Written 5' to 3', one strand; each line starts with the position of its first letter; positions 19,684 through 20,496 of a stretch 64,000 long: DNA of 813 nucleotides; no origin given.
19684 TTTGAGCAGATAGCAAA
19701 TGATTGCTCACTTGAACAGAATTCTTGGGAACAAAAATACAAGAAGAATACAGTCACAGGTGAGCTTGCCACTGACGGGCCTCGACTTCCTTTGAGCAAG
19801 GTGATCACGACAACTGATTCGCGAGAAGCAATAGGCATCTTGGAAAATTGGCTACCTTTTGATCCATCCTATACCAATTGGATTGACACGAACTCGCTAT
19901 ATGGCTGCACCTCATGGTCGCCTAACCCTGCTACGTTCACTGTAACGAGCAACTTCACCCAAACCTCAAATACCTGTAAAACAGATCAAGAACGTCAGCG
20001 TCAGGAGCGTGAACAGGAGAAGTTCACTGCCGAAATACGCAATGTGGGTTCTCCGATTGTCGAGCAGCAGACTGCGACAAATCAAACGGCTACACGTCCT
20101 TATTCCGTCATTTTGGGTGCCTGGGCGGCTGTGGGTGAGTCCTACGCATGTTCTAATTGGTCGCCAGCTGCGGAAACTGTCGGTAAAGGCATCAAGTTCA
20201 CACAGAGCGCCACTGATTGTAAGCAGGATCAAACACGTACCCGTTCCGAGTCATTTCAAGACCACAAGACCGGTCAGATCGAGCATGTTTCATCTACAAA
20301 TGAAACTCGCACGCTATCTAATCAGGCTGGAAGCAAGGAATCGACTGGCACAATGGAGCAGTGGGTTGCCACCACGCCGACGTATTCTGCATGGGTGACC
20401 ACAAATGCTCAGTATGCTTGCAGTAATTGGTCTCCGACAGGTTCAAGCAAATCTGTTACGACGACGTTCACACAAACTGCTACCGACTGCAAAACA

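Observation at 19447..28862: Two secreted proteins built from a ~55-aa Cys-pair tandem repeat I do not recognise, flanking a small operon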

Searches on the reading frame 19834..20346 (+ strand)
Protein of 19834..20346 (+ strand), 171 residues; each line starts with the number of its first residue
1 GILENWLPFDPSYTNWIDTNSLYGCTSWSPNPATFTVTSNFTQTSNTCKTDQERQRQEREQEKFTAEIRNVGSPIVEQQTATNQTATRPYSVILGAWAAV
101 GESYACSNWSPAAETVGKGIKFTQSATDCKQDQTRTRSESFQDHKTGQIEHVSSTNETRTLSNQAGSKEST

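Call 32: search_solved_structures(query=A1, max_evalue=10, show_alignments=2)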
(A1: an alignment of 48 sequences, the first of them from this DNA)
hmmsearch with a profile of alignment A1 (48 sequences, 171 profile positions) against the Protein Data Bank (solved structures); distinct sequences matched with E-value up to 10: 0.

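Call 39: predict_structure(alignment_id=A1)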
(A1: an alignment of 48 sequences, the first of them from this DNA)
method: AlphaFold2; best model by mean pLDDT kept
length: 171 residues; sequences in the alignment: 48
mean_pLDDT: 95.2   pTM: 0.68
mean pLDDT of the five models: 95.2, 94.7, 94.6, 94.4, 94.2
residues with pLDDT >= 90: 156; 70-90: 15; 50-70: 0; < 50: 0
segments of 3 or more residues with pLDDT < 50: none
pLDDT, mean of each block of 10 residues (from residue 1): 91 97 96 94 98 98 96 97 97 96 94 90 95 97 95 93 94 89
secondary structure, 60 per line:
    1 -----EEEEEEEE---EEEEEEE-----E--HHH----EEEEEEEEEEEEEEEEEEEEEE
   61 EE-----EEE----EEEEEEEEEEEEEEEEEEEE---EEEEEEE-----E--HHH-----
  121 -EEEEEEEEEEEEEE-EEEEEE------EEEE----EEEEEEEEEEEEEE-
elements in order: E6-13 E17-23 E39-62 E68-70 E75-94 E98-104 E122-135 E137-142 E149-152 E157-170

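Call 41: fold_search(model_id=the predicted structure, library=pdb)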
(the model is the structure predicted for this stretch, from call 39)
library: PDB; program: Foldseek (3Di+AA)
matches with E <= 10: 110; with E <= 0.001: 0
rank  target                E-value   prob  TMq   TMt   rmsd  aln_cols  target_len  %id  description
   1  4fum                  2.1e-01  0.30  0.23  0.20  26.3       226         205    8  Structural basis for Zn2+-dependent intercellular adhesion in staphylococcal biofilms (released 2013-01-16)
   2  4wve_A                2.2e-01  0.21  0.22  0.18  28.1       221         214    9  Crystal structure of the Staphylococcus aureus SasG G52-E2-G53 module (released 2015-06-03)
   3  9do6_C                2.4e-01  0.04  0.13  0.06  41.6       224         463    7  Membrane-spanning OlyA/PlyB pore complex focused refinement (released 2025-09-24)
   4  8deo_A                2.7e-01  0.33  0.25  0.10  26.3       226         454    7  Structure of AAP A domain and B-repeats (residues 351-813) from Staphylococcus epidermidis (released 2023-05-03)
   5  4v2t_1                2.7e-01  0.04  0.15  0.08  38.6       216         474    5  Membrane embedded pleurotolysin pore with 13 fold symmetry (released 2015-02-18)
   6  4v2t_A                2.7e-01  0.04  0.15  0.08  38.6       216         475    5  Membrane embedded pleurotolysin pore with 13 fold symmetry (released 2015-02-18)
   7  8deo_B                4.8e-01  0.23  0.25  0.11  26.9       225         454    9  Structure of AAP A domain and B-repeats (residues 351-813) from Staphylococcus epidermidis (released 2023-05-03)
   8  3tiq_B                5.0e-01  0.13  0.21  0.17  27.8       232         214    9  Crystal structure of Staphylococcus aureus SasG G51-E-G52 module (released 2012-04-18)
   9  9do6_F                5.0e-01  0.06  0.16  0.08  41.0       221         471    6  Membrane-spanning OlyA/PlyB pore complex focused refinement (released 2025-09-24)
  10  8a1d_A                6.5e-01  0.02  0.13  0.06  41.0       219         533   13  Structure of murine perforin-2 (Mpeg1) pore in ring form (released 2022-07-20)
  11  9qc8_D                8.4e-01  0.04  0.15  0.05  30.8       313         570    8  BoNT-NTNH-HA70 complex from Clostridium botulinum Serotype B1 (released 2025-09-10)
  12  6dlw_A                8.8e-01  0.07  0.21  0.09  36.1       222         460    8  Complement component polyC9 (released 2018-09-12)
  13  4fun                  9.8e-01  0.10  0.22  0.20  27.6       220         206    7  Structural basis for Zn2+-dependent intercellular adhesion in staphylococcal biofilms (released 2013-01-16)
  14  8b0f_C                9.8e-01  0.02  0.12  0.04  41.8       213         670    9  CryoEM structure of C5b8-CD59 (released 2023-02-22)
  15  9do7_M                1.3e+00  0.03  0.16  0.08  41.1       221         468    6  Membrane-spanning OlyA/PlyB pore complex (released 2025-09-24)
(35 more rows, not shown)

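Call 69: search_protein_representatives(alignment_id=A1)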
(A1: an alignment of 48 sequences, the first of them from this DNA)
Query: 48 sequences, 171 profile positions. Proteins with E-value up to 0.001 (for the whole library): 712; up to 1e-10: 481; up to 1e-30: 195. The best 150 are listed.
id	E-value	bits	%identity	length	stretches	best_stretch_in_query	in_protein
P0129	0.0e+00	1092.3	-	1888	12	1-160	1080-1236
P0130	0.0e+00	1045.8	-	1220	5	1-171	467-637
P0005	2.1e-283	945.3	-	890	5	1-171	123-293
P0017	1.2e-275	920.1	-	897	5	1-171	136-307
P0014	8.7e-269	897.7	-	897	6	1-171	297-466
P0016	3.0e-236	791.8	-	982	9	1-84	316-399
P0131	2.9e-225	756.0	-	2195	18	10-170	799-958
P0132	2.5e-217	730.2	-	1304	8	1-162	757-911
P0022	4.5e-213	716.3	-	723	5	1-171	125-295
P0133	3.2e-183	619.2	-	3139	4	1-169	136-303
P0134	8.1e-179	604.9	-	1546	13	1-162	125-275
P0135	3.3e-175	593.1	-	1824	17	11-170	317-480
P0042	6.4e-175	592.2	-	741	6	1-171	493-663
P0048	7.0e-171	579.0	-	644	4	1-171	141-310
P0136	4.0e-168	570.0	-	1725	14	5-167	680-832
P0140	3.8e-131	449.7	-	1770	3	1-169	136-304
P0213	3.9e-46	173.0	-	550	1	5-171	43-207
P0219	4.7e-45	169.5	-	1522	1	3-171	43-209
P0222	4.7e-44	166.2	-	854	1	3-162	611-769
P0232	6.1e-43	162.6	-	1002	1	3-171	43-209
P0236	2.6e-42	160.5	-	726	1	3-170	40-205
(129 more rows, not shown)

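Call 70: search_protein_families(library=pfam, proteins=[P0133, P0140, P0219, P0232, P0222, P0236, P0213], max_evalue=0.0001)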
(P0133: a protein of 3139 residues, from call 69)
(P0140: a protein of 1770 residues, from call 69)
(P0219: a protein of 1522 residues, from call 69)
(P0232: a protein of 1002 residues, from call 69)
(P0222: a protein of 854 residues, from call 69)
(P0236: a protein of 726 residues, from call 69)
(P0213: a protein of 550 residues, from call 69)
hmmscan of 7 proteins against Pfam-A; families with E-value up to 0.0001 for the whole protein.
P0133 (3139 aa): 1 family
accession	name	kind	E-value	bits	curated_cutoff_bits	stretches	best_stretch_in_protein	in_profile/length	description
PF07495.19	Y_Y_Y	-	4.1e-10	39.8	26.6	0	881-918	25-62/65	Y_Y_Y domain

P0140 (1770 aa): 1 family
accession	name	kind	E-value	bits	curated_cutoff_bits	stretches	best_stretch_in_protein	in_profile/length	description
PF23664.1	Ig_Pom152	-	5.1e-08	33.6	27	0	515-563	38-88/106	Nucleoporin pom152-like, immunoglobulin-like domain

P0219 (1522 aa): 4 families
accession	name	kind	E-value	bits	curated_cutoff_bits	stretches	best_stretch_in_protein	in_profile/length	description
PF07495.19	Y_Y_Y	-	6.5e-08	32.8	26.6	0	1136-1166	32-62/65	Y_Y_Y domain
PF16403.11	Bact_surface_Ig-like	-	6.9e-08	32.9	27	0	957-993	35-71/71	Bacterial surface protein, Ig-like domain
PF08329.16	ChitinaseA_N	-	5.6e-06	26.5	21.2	0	581-648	47-109/133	Chitinase A, N-terminal domain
PF06486.16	DUF1093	-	7.3e-05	23.8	26.3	0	1142-1163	30-51/81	Protein of unknown function (DUF1093)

P0232 (1002 aa): 1 family
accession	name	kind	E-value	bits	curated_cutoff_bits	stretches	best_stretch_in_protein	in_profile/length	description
PF07495.19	Y_Y_Y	-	3.6e-06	27.2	26.6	0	437-473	26-62/65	Y_Y_Y domain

P0222 (854 aa): 0 families

P0236 (726 aa): 1 family
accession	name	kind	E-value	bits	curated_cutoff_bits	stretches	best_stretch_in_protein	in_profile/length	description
PF00801.26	PKD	-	2.9e-05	24.4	23.5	0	229-293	31-79/80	PKD domain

P0213 (550 aa): 0 families

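Call 91: search_protein_families(library=pfam, alignment_id=A1, max_evalue=1)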
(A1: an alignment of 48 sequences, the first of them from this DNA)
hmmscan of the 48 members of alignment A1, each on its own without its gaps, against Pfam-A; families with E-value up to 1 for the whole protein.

A. member 1, seq(171 aa): 0 families

B. families by the number of members that match (of 48 scanned): 16 families
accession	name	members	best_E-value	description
PF10572.14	UPF0556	2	0.024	UPF0556 domain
PF19188.5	AGRB_N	2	0.066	Adhesion GPCR B N-terminal region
PF23260.1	TSP1_2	1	0.00037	SEMA5B-like, TSP-1 type 1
PF00718.27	Polyoma_coat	1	0.014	Polyomavirus coat protein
PF03405.20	FA_desaturase_2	1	0.031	Fatty acid desaturase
PF07423.16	DUF1510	1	0.034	Domain of unknown function (DUF1510)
PF15243.11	ANAPC15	1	0.079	Anaphase-promoting complex subunit 15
PF25107.1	VWA7_N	1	0.082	VWA7 N-terminal domain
PF03782.22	AMOP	1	0.091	AMOP domain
PF13973.12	DUF4222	1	0.14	Domain of unknown function (DUF4222)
PF16975.12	UPAR_LY6_2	1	0.16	Ly6/PLAUR domain-containing protein 6, Lypd6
PF01607.29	CBM_14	1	0.27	Chitin binding Peritrophin-A domain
PF07415.16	Herpes_LMP2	1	0.27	Gammaherpesvirus latent membrane protein (LMP2) protein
PF12444.13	Sox_N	1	0.53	Sox developmental protein N terminal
PF19035.6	TSP1_CCN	1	0.57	CCN3 Nov like TSP1 domain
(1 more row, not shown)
